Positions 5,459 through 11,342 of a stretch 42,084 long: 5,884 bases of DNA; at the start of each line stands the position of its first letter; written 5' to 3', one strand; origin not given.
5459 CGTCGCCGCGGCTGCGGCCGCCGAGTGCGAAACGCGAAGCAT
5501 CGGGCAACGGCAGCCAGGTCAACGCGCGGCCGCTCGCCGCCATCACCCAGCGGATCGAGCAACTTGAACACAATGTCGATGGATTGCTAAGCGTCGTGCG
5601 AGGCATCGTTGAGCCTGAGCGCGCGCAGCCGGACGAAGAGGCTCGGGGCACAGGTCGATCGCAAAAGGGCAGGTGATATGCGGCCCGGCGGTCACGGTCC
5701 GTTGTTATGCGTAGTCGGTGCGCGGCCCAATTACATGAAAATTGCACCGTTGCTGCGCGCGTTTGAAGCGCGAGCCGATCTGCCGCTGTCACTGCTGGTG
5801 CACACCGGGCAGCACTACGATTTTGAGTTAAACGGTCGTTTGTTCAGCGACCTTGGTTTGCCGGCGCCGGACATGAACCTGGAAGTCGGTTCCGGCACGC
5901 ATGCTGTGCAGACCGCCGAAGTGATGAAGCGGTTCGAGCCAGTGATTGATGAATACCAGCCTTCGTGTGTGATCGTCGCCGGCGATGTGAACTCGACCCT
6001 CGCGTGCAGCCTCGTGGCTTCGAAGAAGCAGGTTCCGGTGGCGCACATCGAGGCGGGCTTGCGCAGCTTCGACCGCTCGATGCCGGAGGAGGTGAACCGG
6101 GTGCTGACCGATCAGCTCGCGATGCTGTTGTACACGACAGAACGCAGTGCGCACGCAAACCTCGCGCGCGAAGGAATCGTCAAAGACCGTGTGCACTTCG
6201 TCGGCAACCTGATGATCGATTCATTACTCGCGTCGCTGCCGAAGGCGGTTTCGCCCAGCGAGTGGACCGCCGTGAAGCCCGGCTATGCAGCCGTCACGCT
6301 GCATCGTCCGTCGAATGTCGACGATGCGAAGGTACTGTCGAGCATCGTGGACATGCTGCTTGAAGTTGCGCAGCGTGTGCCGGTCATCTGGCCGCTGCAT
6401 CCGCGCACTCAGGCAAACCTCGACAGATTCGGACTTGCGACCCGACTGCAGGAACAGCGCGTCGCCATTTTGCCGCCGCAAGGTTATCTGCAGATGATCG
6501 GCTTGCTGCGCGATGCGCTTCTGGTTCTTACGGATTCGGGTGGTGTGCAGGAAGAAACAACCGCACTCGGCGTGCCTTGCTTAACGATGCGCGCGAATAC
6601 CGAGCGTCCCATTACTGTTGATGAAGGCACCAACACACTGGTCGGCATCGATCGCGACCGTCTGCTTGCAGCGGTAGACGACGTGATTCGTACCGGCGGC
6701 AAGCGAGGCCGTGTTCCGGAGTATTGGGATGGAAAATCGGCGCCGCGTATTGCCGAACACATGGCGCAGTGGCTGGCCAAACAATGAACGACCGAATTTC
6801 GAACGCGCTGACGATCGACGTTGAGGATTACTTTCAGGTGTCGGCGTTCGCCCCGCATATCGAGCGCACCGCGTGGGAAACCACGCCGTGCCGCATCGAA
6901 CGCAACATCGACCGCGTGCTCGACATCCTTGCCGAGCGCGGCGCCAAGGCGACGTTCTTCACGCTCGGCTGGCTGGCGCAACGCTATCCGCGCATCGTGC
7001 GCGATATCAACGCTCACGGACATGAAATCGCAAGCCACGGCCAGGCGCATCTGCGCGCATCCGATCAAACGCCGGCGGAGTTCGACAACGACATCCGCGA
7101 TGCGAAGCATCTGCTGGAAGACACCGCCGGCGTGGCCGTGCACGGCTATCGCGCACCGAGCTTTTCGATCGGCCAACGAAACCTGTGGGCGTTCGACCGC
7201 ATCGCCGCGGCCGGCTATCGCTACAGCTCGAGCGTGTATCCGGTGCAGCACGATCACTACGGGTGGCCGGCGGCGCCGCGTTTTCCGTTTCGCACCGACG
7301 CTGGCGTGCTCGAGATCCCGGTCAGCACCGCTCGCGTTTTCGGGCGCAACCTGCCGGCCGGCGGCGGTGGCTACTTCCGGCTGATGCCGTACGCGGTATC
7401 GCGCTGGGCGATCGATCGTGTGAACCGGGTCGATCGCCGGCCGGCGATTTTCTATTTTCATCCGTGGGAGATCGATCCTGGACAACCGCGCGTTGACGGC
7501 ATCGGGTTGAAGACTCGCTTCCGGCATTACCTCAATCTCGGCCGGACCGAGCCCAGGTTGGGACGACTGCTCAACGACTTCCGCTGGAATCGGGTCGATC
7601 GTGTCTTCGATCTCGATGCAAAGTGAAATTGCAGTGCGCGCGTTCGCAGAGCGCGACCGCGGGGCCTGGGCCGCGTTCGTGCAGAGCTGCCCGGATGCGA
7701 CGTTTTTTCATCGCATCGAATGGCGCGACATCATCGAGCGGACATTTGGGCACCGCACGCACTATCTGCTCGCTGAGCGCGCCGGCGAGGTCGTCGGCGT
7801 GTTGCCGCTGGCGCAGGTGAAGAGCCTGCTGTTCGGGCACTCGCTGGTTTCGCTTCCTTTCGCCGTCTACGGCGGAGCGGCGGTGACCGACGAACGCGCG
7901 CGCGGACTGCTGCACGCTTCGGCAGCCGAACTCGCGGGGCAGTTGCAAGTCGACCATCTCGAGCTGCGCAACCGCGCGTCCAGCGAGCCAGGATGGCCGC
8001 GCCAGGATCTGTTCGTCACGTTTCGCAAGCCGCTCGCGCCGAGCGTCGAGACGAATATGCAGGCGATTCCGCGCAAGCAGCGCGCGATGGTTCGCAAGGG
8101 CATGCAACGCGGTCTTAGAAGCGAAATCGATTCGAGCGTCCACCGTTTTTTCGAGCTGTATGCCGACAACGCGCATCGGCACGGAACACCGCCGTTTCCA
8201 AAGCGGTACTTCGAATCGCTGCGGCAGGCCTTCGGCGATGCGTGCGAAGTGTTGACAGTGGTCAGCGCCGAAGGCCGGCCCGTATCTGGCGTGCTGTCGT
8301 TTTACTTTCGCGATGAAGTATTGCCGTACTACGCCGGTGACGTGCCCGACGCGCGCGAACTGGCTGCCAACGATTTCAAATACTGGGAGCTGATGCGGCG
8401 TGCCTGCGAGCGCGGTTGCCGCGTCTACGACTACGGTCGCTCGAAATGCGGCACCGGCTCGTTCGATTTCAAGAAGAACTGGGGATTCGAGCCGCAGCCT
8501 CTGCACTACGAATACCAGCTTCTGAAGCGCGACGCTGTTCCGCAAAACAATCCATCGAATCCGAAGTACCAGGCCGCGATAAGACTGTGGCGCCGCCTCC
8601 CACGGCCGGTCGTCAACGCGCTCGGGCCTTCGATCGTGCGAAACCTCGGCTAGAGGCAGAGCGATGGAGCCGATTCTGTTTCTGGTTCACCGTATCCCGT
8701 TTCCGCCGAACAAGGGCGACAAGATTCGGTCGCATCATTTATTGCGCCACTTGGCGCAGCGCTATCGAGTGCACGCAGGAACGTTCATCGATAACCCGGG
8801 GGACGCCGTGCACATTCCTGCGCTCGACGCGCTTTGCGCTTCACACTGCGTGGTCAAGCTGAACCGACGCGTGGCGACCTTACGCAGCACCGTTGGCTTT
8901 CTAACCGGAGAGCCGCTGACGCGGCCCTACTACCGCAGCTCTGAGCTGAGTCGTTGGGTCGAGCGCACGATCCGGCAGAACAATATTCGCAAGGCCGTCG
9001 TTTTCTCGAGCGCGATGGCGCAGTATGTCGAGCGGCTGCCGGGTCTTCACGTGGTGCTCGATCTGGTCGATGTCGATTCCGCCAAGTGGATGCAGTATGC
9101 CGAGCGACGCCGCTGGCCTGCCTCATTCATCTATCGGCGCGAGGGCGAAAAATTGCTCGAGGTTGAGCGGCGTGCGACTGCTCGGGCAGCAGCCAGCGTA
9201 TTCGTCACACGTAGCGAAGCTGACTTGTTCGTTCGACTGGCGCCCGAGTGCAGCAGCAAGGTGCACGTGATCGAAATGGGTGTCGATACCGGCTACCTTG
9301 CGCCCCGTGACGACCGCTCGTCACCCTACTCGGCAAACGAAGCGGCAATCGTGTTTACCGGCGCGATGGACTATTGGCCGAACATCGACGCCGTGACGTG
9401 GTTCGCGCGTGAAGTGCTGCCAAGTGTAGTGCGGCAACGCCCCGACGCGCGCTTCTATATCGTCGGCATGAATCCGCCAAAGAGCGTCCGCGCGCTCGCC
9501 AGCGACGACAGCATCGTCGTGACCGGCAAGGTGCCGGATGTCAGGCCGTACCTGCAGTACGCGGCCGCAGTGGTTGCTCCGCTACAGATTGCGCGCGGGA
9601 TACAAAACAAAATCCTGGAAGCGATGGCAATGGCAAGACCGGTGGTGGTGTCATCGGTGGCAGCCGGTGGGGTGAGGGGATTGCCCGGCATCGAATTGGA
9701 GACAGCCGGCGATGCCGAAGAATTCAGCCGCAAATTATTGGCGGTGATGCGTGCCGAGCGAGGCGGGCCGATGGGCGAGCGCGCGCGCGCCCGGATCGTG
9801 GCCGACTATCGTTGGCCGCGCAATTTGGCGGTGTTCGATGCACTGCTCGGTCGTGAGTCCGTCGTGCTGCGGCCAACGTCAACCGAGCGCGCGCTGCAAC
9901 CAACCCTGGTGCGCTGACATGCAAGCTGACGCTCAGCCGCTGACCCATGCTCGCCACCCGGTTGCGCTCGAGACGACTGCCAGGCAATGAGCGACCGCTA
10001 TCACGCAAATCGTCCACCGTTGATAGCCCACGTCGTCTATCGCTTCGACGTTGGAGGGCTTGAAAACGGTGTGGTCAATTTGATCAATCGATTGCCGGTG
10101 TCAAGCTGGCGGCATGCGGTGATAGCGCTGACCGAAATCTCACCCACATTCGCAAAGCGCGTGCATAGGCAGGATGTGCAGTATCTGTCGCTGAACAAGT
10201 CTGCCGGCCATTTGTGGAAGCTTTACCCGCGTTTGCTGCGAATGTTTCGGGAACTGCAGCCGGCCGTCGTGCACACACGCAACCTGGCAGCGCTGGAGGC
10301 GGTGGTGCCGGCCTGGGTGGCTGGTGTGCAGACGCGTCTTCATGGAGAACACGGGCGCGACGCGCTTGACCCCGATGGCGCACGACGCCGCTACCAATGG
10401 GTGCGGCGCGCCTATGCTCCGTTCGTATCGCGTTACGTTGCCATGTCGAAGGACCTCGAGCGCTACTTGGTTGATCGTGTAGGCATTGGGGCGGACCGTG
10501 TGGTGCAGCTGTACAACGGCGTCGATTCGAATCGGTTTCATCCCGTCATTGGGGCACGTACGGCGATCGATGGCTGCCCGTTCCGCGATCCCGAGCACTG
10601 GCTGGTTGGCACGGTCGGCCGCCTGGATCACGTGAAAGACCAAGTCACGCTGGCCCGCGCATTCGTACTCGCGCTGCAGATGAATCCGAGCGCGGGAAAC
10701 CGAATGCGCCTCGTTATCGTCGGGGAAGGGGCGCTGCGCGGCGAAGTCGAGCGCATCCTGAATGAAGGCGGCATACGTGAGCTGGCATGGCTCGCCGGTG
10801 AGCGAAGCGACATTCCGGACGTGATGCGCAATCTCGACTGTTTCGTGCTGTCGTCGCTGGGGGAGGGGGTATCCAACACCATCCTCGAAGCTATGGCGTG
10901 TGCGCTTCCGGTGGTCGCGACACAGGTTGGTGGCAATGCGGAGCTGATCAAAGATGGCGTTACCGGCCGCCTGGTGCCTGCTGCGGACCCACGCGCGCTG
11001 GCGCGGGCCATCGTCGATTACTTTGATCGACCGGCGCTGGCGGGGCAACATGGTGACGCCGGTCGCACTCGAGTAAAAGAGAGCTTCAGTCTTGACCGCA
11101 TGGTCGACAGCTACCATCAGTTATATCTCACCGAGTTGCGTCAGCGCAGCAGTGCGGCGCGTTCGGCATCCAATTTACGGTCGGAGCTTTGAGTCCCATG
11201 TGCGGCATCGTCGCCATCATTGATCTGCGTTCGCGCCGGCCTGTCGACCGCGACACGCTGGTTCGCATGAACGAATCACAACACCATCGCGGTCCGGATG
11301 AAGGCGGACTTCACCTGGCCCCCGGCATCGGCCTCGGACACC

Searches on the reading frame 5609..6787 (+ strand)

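Call 9: search_protein_families(library=ncbifam, proteins=[window:5609-6787:+], max_evalue=0.00001)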
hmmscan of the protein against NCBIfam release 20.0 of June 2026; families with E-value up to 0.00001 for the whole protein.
window:5609-6787:+ (392 aa): 2 families
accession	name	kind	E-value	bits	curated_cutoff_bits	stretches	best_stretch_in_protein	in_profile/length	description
TIGR00236.1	wecB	equivalog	1.1e-92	311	210.15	1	33-385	4-362/366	non-hydrolyzing UDP-N-acetylglucosamine 2-epimerase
TIGR03568.1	NeuC_NnaA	equivalog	1.2e-17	63.8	235.9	1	33-303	4-282/365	UDP-N-acetylglucosamine 2-epimerase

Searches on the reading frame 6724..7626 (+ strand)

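Call 9: search_protein_families(library=ncbifam, proteins=[window:6724-7626:+], max_evalue=0.00001)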
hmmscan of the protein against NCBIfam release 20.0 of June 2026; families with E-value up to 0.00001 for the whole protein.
window:6724-7626:+ (300 aa): 8 families
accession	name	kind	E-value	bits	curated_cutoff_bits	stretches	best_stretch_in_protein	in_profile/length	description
TIGR03006.1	pepcterm_polyde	equivalog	3.5e-131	436.3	276.2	1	27-295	1-271/272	XrtA system polysaccharide deacetylase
TIGR02764.1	spore_ybaN_pdaB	equivalog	1.2e-16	61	237.4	1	59-155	18-114/191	polysaccharide deacetylase family sporulation protein PdaB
TIGR04243.1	nodulat_NodB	equivalog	1.2e-14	54.3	240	1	64-145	19-101/197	chitooligosaccharide deacetylase NodB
NF045821.1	PgAcgDacpgdA1_Bac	equivalog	1e-10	41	400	1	64-156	105-198/282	peptidoglycan-N-acetylglucosamine deacetylase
TIGR02873.1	spore_ylxY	hypoth_equivalog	1.3e-08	34.4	391.5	1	60-149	98-187/268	probable sporulation protein, polysaccharide deacetylase family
TIGR02884.1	spore_pdaA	equivalog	1.8e-07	31.1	298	1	62-144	52-134/224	delta-lactam-biosynthetic de-N-acetylase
NF045822.1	PgAcgDacpgdA2_Bac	equivalog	8.7e-07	28.5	400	1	63-153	85-175/274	peptidoglycan-N-acetylglucosamine deacetylase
TIGR03212.1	uraD_N-term-dom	equivalog_domain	2.9e-06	26.6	424.6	1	64-172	81-185/297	allantoinase PuuE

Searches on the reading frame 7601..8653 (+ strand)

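Call 9: search_protein_families(library=ncbifam, proteins=[window:7601-8653:+], max_evalue=0.00001)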
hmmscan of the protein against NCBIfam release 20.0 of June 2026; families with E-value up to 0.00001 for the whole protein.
window:7601-8653:+ (350 aa): 2 families
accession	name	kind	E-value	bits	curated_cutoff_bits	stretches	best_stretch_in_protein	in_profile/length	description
TIGR03019.1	pepcterm_femAB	equivalog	1.6e-150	500.7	260.35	1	22-350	2-330/330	FemAB family XrtA/PEP-CTERM system-associated protein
NF047883.1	UAcmpLyAlTFemX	equivalog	9.3e-12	44.9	500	1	109-280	117-294/337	UDP-N-acetylmuramoylpentapeptide-lysine N(6)-alanyltransferase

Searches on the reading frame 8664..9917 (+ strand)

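Call 9: search_protein_families(library=ncbifam, proteins=[window:8664-9917:+], max_evalue=0.00001)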
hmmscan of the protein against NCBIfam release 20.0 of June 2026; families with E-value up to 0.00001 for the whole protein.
window:8664-9917:+ (417 aa): 2 families
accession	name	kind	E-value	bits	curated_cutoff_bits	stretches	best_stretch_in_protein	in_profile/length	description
TIGR03087.1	stp1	hypoth_equivalog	3.5e-160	533.5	316.65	1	4-396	1-395/397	TIGR03087 family PEP-CTERM/XrtA system glycosyltransferase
TIGR03088.1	stp2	hypoth_equivalog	3.6e-06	26.3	409.05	1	198-391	160-366/374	TIGR03088 family PEP-CTERM/XrtA system glycosyltransferase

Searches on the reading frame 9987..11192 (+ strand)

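Call 9: search_protein_families(library=ncbifam, proteins=[window:9987-11192:+], max_evalue=0.00001)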
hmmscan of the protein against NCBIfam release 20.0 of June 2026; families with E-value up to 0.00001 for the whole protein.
window:9987-11192:+ (401 aa): 28 families (the best 25 are shown)
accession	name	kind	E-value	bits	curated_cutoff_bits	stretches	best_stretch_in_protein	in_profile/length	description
TIGR03088.1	stp2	hypoth_equivalog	1.5e-158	527.8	409.05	1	11-382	2-372/374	TIGR03088 family PEP-CTERM/XrtA system glycosyltransferase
NF041876.1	EPS_EpsE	equivalog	3.6e-33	115.4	400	1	122-371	145-384/389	exopolysaccharide biosynthesis GT4 family glycosyltransferase EpsE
TIGR03999.1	thiol_BshA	equivalog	5.5e-23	81.5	273.7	1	152-381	150-371/375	N-acetyl-alpha-D-glucosaminyl L-malate synthase BshA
TIGR02149.1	glgA_Coryne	subfamily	5e-22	78.6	302.4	1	138-380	136-387/391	glycogen synthase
NF038011.1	PelF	equivalog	2.6e-19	69.6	100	1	166-380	276-489/489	GT4 family glycosyltransferase PelF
NF050063.1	ProtGlycPglJ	equivalog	4.9e-19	68.8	500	1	152-365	150-349/363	N-acetylgalactosamine-N,N'-diacetylbacillosaminyl-diphospho-undecaprenol 4-alpha-N-acetylgalactosaminyltransferase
NF011726.0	PRK15179.1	equivalog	1.3e-18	66.7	733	1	100-380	417-691/694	Vi polysaccharide biosynthesis protein TviE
TIGR03449.1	mycothiol_MshA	equivalog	1.9e-17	63.3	462.5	1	149-382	167-402/406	D-inositol-3-phosphate glycosyltransferase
TIGR04063.1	stp3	hypoth_equivalog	2.7e-17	62.8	442.05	1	153-381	164-393/397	TIGR04063 family PEP-CTERM/XrtA system glycosyltransferase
NF038229.1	Glyco4_Geo_Pelo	equivalog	4.7e-17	62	400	1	274-381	229-334/338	GPMC system family 4 glycosyltransferase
TIGR04157.1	glyco_rSAM_CFB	subfamily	4.4e-15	55.6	400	1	147-380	170-406/406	TIGR04157 family glycosyltransferase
TIGR04047.1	MSMEG_0565_glyc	hypoth_equivalog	1.7e-14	53.7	259.85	1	148-361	140-353/373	MSMEG_0565 family glycosyltransferase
NF053787.1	GlcN_PG_synth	equivalog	4.3e-14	52.1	480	1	137-380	135-356/361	N-acetylglucosaminyl phosphatidylglycerol synthase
TIGR03087.1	stp1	hypoth_equivalog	2.5e-13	50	316.65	1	138-376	164-390/397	TIGR03087 family PEP-CTERM/XrtA system glycosyltransferase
NF047684.1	TeichurnBiosyTuaC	equivalog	3.7e-13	49.1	550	1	174-380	189-386/391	teichuronic acid biosynthesis protein TuaC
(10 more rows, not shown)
